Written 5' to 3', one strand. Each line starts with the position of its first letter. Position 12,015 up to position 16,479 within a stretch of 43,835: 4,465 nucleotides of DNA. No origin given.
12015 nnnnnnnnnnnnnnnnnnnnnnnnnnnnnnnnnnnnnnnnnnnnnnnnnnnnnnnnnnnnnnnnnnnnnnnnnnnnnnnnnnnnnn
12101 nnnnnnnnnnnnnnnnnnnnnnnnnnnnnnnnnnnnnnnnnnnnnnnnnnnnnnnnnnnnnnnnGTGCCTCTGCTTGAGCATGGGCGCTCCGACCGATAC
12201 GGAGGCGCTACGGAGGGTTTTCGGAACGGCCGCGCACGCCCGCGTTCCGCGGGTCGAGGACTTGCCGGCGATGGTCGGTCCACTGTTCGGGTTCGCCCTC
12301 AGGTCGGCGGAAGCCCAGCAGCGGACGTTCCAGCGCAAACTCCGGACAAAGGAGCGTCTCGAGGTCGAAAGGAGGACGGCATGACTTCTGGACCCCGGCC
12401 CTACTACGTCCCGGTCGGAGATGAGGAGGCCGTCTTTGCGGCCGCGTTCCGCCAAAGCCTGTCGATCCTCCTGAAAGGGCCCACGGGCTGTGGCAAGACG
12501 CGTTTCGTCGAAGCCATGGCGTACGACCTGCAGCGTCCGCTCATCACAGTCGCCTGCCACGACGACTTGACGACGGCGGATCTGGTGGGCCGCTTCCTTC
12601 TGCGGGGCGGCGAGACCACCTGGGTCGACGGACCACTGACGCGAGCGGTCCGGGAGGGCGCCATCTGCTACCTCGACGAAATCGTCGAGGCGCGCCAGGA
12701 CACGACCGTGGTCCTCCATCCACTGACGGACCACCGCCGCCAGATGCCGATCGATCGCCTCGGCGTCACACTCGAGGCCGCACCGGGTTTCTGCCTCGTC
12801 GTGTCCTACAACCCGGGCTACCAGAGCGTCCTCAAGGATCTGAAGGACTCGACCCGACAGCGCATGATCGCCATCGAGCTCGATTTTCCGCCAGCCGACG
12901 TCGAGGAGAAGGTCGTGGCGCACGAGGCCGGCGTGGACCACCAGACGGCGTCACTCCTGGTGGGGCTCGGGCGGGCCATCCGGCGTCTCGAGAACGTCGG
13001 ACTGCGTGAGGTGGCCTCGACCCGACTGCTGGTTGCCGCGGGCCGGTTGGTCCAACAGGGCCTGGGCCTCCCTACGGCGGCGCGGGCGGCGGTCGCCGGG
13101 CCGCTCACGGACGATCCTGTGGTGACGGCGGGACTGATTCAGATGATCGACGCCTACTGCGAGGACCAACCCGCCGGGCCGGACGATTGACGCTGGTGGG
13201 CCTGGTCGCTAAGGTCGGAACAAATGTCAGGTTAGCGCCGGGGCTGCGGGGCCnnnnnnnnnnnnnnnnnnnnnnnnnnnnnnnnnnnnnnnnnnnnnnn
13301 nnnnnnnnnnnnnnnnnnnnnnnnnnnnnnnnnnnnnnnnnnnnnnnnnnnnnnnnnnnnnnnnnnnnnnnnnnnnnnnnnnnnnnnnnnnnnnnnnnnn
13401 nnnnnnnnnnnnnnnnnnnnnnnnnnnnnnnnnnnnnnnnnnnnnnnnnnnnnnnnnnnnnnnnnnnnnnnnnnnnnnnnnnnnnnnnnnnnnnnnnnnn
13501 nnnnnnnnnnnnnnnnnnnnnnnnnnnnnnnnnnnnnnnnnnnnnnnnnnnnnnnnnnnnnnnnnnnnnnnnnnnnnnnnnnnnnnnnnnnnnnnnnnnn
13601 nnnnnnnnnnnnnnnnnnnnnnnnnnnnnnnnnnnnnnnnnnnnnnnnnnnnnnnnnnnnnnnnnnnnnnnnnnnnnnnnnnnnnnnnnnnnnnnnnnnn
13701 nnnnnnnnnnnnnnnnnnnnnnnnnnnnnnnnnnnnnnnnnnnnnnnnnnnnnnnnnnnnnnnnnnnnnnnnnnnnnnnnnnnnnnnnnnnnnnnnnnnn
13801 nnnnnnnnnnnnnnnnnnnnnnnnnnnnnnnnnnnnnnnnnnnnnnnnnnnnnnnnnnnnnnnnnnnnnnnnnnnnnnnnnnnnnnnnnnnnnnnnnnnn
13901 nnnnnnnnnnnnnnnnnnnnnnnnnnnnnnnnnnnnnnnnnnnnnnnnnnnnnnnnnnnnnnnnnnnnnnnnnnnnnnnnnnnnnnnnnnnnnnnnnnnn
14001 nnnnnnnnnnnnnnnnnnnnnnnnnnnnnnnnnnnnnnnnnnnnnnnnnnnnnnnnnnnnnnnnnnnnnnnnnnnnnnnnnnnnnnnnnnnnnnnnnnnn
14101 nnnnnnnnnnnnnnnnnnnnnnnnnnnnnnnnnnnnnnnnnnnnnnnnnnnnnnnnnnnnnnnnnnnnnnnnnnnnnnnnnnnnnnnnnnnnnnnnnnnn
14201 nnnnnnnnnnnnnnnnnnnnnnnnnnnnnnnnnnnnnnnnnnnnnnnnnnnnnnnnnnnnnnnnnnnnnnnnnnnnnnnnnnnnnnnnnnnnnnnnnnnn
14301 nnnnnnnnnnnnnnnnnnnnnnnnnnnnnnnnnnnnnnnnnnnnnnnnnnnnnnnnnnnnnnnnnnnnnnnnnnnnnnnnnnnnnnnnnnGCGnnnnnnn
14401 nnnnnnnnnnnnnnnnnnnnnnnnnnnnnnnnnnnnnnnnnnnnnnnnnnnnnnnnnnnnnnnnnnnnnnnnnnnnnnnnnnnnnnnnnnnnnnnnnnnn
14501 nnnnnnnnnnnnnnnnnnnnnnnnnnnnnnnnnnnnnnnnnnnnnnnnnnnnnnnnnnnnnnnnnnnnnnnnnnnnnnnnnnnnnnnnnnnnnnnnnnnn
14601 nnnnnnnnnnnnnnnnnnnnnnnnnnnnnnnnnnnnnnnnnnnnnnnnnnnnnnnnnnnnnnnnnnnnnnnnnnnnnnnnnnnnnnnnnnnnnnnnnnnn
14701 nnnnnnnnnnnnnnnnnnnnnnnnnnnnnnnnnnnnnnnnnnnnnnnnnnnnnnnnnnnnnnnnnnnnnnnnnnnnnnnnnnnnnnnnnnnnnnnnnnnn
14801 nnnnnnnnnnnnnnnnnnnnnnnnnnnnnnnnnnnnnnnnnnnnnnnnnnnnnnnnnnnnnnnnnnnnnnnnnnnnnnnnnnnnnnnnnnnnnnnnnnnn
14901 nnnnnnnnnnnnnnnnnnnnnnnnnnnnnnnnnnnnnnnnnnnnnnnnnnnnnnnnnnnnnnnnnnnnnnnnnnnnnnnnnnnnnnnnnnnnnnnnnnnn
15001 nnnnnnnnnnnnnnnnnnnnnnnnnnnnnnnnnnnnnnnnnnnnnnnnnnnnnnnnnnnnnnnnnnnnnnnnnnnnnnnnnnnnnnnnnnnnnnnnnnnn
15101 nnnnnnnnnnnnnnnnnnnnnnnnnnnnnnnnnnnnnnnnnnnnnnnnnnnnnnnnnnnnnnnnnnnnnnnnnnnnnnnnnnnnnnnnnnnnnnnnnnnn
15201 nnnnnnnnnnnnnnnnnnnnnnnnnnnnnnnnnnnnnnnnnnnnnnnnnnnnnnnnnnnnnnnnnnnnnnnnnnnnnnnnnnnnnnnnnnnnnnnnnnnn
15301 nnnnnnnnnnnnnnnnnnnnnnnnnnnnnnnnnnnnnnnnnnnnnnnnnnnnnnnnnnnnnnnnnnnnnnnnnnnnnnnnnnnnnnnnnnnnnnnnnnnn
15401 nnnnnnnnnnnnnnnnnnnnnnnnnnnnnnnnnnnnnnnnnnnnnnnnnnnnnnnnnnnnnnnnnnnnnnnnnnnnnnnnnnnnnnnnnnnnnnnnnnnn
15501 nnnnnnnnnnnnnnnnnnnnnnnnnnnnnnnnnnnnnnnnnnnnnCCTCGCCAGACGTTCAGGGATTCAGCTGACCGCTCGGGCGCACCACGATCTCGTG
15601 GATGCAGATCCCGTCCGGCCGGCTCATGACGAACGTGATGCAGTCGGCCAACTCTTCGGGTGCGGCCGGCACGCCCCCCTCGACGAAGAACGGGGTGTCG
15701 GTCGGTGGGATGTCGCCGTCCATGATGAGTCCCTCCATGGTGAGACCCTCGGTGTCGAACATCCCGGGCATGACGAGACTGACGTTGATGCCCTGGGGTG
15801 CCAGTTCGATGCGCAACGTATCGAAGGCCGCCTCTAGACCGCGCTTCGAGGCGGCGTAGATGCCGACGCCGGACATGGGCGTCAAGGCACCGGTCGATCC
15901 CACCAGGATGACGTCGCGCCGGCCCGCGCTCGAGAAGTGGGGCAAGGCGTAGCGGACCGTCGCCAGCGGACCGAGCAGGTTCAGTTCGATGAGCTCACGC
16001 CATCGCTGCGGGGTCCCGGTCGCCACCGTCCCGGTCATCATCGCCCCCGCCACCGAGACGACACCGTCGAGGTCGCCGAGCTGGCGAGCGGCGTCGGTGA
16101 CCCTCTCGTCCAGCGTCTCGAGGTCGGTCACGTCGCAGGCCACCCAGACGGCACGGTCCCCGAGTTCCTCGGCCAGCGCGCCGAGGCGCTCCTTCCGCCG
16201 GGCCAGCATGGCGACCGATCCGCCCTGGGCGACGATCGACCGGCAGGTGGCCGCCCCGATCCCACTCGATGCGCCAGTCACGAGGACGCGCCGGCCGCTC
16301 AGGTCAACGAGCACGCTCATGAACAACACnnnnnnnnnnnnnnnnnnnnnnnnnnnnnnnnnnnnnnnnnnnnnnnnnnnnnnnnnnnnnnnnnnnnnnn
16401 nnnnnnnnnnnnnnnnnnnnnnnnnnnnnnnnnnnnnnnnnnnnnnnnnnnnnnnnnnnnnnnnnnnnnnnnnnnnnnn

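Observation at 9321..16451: Asymmetric 17-18 bp box present in three promoter regions of the island: a candidate regulon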

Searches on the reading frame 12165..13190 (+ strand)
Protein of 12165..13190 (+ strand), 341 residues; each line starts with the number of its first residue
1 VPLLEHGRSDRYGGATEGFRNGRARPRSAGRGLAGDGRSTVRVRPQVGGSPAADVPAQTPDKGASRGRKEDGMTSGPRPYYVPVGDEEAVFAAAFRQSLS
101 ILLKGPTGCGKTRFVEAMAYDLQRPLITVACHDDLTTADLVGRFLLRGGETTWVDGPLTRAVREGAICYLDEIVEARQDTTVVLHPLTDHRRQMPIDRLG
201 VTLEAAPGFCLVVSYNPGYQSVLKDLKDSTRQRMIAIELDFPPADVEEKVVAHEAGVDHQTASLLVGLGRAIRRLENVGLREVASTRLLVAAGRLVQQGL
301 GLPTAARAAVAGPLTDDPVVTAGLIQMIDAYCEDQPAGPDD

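Call 9: search_protein_families(library=pfam, proteins=[window:12165-13190:+])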
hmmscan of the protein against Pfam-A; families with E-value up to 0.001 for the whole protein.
window:12165-13190:+ (341 aa): 3 families
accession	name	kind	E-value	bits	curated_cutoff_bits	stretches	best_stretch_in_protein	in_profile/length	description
PF07728.20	AAA_5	-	4.6e-33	114.6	22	1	101-234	2-139/139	AAA domain (dynein-related subfamily)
PF08406.16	CbbQ_C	-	1.4e-25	89.8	20.6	1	247-330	1-84/85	CbbQ/NirQ/NorQ C-terminal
PF00004.35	AAA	-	0.00018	22.4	21.2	1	101-136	1-36/131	ATPase family associated with various cellular activities (AAA)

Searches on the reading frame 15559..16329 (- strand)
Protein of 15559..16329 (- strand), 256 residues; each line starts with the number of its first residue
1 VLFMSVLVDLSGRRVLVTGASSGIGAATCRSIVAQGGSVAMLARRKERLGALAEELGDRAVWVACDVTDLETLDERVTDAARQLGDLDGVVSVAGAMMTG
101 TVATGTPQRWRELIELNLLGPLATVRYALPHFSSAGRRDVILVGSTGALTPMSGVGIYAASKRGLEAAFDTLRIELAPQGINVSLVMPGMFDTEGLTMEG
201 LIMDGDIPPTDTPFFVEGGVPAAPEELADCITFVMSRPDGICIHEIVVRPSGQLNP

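Call 9: search_protein_families(library=pfam, proteins=[window:15559-16329:-])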
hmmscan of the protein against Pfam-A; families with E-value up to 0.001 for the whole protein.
window:15559-16329:- (256 aa): 5 families
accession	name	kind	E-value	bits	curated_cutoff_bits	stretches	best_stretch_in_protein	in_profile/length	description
PF00106.31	adh_short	-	3.2e-43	147.9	26.6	1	14-194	2-185/195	short chain dehydrogenase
PF13561.12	adh_short_C2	-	1.1e-31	110.7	27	1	19-195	1-180/236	Enoyl-(Acyl carrier protein) reductase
PF08659.16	KR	-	2.9e-12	47.3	22.6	1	15-169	3-160/180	KR domain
PF13460.12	NAD_binding_10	-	1.1e-05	25.9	27.2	1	19-194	1-149/184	NAD(P)H-binding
PF01370.27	Epimerase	-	3.8e-05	23.7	20.9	1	15-128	1-102/240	NAD dependent epimerase/dehydratase family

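Call 62: search_protein_families(library=ncbifam, proteins=[window:15559-16329:-], max_evalue=0.00001)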
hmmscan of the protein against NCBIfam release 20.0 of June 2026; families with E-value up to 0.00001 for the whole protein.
window:15559-16329:- (256 aa): 215 families (the best 25 are shown)
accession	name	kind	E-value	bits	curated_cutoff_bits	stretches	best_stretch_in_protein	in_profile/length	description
NF004526.0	PRK05872.1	subfamily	6.5e-42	143.6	276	1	8-194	6-193/297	short-chain dehydrogenase/reductase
NF004825.0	PRK06181.1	equivalog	7.6e-39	133.6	215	1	10-239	4-232/268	SDR family oxidoreductase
NF038213.1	SDR_TniO_fam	equivalog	1.1e-38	133.1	300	1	13-253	3-249/249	SDR family oxidoreductase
NF005878.0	PRK07825.1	subfamily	1.4e-36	126.3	287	1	9-194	6-190/278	short chain dehydrogenase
NF005854.0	PRK07775.1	equivalog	2.8e-36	125.2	260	1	13-254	11-256/274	SDR family oxidoreductase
NF005559.1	PRK07231.1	subfamily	5.5e-36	124.3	215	1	10-197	2-192/249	glucose 1-dehydrogenase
NF006114.0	PRK08263.1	subfamily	2.2e-35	122.2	290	1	15-195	6-186/280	short chain dehydrogenase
NF005594.0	PRK07326.1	equivalog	3.7e-35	121.6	271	1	11-251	5-232/237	SDR family oxidoreductase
NF004824.0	PRK06180.1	subfamily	4.2e-35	121.3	298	1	13-194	5-186/279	oxidoreductase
NF006073.0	PRK08219.1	equivalog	5.2e-35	121.2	218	1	14-251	5-225/227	SDR family oxidoreductase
NF009468.0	PRK12826.1-4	equivalog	1.9e-32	112.9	318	1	9-199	4-198/256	SDR family oxidoreductase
NF005881.0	PRK07832.1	equivalog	2.1e-32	112.4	296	1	8-194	5-196/287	SDR family oxidoreductase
NF005495.0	PRK07109.1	subfamily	4.8e-32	111.5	264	1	11-193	7-194/334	SDR family oxidoreductase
TIGR04316.1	dhbA_paeA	equivalog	1.1e-31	110.3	300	1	15-248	1-243/250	2,3-dihydro-2,3-dihydroxybenzoate dehydrogenase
NF005893.0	PRK07856.1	equivalog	1.2e-31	109.9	255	1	8-198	5-189/255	SDR family oxidoreductase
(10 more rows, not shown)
